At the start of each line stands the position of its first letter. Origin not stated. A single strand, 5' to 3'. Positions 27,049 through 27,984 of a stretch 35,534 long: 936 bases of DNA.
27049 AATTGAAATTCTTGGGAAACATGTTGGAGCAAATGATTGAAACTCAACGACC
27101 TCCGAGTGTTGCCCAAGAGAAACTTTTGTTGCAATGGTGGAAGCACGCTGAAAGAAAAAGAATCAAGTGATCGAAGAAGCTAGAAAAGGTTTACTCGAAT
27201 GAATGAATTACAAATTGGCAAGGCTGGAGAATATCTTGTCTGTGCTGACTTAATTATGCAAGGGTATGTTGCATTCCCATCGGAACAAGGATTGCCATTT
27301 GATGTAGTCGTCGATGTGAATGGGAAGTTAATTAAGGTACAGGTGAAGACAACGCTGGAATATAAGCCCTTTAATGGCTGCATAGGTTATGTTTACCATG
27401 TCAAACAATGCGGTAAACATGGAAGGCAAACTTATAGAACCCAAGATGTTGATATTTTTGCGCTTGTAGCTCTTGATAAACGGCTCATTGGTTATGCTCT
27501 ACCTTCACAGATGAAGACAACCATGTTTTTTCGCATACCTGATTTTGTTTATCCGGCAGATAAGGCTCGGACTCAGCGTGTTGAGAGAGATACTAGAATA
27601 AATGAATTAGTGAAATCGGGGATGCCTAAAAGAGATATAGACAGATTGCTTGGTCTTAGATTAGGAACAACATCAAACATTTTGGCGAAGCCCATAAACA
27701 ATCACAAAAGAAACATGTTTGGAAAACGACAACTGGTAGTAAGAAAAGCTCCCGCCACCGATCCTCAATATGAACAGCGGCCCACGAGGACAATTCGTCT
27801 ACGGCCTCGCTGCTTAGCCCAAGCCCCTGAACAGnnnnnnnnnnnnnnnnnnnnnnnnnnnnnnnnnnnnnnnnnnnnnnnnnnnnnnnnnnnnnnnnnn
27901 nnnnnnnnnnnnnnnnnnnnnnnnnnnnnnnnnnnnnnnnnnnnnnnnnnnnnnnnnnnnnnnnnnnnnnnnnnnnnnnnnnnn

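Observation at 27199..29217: Single 672-aa ORF fusing a PD-(D/E)XK nuclease/HTH module, a GT9 glycosyltransferase with a Cys cluster, and a TylF-type O-methyltransferase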

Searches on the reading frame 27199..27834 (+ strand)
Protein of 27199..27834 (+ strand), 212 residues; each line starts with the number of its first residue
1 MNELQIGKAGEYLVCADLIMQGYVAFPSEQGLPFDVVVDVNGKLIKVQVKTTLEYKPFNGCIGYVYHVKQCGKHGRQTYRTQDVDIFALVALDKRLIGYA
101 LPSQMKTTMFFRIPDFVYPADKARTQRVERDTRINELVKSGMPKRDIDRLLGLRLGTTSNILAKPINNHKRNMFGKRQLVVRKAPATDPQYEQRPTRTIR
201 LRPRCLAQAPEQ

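Call 14: search_solved_structures(query=window:27199-27834:+, max_evalue=10, show_alignments=3)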
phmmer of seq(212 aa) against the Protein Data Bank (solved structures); distinct sequences matched with E-value up to 10: 6.
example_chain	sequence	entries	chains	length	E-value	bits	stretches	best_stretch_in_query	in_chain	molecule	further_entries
2ost_A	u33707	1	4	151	0.073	16.3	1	22-103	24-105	Putative endonuclease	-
8bcp_C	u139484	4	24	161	0.39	13.9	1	66-127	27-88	Tail tube terminator protein p142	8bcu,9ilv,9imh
8hqo_a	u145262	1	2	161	0.52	13.5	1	70-127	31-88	Tail terminator protein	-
1x2l_A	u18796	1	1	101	1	12.5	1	136-202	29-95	Homeobox protein Cux-2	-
1wh8_A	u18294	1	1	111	1.7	11.8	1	148-191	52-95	Homeobox protein Cux-2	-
8vd6_A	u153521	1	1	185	6.3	9.9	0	126-161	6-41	CAP REPEAT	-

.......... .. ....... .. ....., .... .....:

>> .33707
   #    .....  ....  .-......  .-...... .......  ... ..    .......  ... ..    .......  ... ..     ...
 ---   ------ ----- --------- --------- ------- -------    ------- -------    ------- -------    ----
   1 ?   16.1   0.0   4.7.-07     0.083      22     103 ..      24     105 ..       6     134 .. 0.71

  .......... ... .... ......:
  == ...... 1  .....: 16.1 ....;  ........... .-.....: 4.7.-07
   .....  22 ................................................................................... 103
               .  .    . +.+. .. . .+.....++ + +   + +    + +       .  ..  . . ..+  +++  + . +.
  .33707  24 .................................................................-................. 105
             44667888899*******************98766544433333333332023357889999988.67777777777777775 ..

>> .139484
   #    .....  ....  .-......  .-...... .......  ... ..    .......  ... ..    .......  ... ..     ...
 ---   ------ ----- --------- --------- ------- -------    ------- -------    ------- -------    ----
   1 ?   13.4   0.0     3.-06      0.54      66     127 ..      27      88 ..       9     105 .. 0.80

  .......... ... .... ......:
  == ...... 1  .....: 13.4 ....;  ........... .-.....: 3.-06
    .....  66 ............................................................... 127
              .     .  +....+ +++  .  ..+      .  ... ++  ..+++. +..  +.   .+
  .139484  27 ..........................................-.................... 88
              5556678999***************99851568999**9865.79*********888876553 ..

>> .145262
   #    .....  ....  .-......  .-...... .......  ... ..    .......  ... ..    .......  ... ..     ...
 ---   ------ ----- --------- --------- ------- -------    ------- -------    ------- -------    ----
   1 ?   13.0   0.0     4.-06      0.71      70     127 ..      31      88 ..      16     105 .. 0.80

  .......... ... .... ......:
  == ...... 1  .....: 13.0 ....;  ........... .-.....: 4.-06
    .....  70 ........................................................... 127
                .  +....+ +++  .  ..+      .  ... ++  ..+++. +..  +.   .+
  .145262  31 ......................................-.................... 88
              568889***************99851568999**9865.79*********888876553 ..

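Call 19: find_homologous_proteins(query=window:27199-27834:+, max_evalue=0.001)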
Query seq(212 aa) (212 aa): 795 proteins with E <= 0.001 among 932 candidates; the best 120 are listed.
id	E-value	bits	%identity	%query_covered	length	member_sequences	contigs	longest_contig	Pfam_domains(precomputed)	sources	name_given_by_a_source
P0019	8.6e-41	158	57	69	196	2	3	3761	PF11645.15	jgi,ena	-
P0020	1.1e-39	155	55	67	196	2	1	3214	PF11645.15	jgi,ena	-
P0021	1.9e-38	151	56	58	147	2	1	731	PF11645.15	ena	-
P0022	4.3e-38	149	57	54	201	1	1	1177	PF11645.15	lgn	-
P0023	2.2e-37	147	56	58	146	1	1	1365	PF11645.15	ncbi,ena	-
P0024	3.0e-37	147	61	52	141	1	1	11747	PF11645.15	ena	-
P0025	4.4e-37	146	46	80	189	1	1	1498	PF11645.15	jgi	jgi:hypothetical protein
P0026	5.9e-37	146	55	58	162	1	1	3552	PF11645.15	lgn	-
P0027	5.9e-37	146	61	54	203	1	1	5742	PF11645.15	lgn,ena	-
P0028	1.1e-36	145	48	76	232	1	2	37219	PF11645.15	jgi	jgi:hypothetical protein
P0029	1.3e-36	144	51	72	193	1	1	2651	PF11645.15,PF13384.13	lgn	-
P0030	1.5e-36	144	50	72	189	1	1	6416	PF11645.15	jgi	jgi:hypothetical protein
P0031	2.0e-36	144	47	71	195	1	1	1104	PF11645.15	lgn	-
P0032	3.4e-36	143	48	72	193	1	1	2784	PF11645.15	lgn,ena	-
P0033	3.6e-36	143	59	52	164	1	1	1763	PF11645.15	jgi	jgi:hypothetical protein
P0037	7.6e-36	142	50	73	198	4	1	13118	PF11645.15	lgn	-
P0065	1.1e-34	138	45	75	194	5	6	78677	PF11645.15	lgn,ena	-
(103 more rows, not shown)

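Call 69: find_encoding_contigs(protein=P0065, flank=4000, max_places=4)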
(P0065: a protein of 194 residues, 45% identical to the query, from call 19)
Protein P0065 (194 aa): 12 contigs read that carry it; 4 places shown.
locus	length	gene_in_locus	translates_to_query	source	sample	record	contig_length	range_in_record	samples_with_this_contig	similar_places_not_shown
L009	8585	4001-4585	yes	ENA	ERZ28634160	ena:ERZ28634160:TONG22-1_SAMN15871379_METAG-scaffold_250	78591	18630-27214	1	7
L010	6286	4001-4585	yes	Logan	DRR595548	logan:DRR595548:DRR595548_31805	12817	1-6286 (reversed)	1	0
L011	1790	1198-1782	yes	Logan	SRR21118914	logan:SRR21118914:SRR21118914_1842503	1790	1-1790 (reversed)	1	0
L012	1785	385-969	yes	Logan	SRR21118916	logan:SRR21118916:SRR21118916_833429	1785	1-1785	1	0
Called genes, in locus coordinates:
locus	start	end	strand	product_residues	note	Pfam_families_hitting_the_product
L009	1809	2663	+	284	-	PF01507:PAPS_reduct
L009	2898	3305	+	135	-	PF11325:DUF3127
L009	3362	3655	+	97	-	-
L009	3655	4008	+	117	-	-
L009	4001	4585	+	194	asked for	PF11645:PDDEXK_5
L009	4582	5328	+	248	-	PF01555:N6_N4_Mtase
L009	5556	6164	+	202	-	-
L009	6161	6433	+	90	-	-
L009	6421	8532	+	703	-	PF03796:DnaB_C, PF13481:AAA_25 (faint)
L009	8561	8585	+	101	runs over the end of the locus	PF07659:DUF1599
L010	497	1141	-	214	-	-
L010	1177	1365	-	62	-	-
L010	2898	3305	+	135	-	PF11325:DUF3127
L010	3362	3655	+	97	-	-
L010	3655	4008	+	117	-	-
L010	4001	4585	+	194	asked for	PF11645:PDDEXK_5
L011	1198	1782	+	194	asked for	PF11645:PDDEXK_5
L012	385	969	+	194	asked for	PF11645:PDDEXK_5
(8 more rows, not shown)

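Call 70: find_encoding_contigs(protein=P0037, flank=4000, max_places=3)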
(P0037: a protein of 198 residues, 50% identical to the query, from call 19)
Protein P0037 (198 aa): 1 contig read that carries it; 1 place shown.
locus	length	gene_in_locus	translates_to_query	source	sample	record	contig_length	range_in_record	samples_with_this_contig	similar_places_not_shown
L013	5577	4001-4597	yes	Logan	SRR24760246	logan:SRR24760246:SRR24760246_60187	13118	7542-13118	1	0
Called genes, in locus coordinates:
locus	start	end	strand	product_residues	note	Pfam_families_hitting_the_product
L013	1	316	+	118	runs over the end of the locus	-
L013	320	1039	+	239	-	-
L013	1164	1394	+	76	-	PF00550:PP-binding, PF14573:PP-binding_2 (weak)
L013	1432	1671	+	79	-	PF00216:Bac_DNA_binding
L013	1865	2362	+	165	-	PF13392:HNH_3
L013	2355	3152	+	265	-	PF07505:DUF5131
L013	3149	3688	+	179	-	PF24746:DUF7694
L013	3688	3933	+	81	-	-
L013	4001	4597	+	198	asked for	PF11645:PDDEXK_5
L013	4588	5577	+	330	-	?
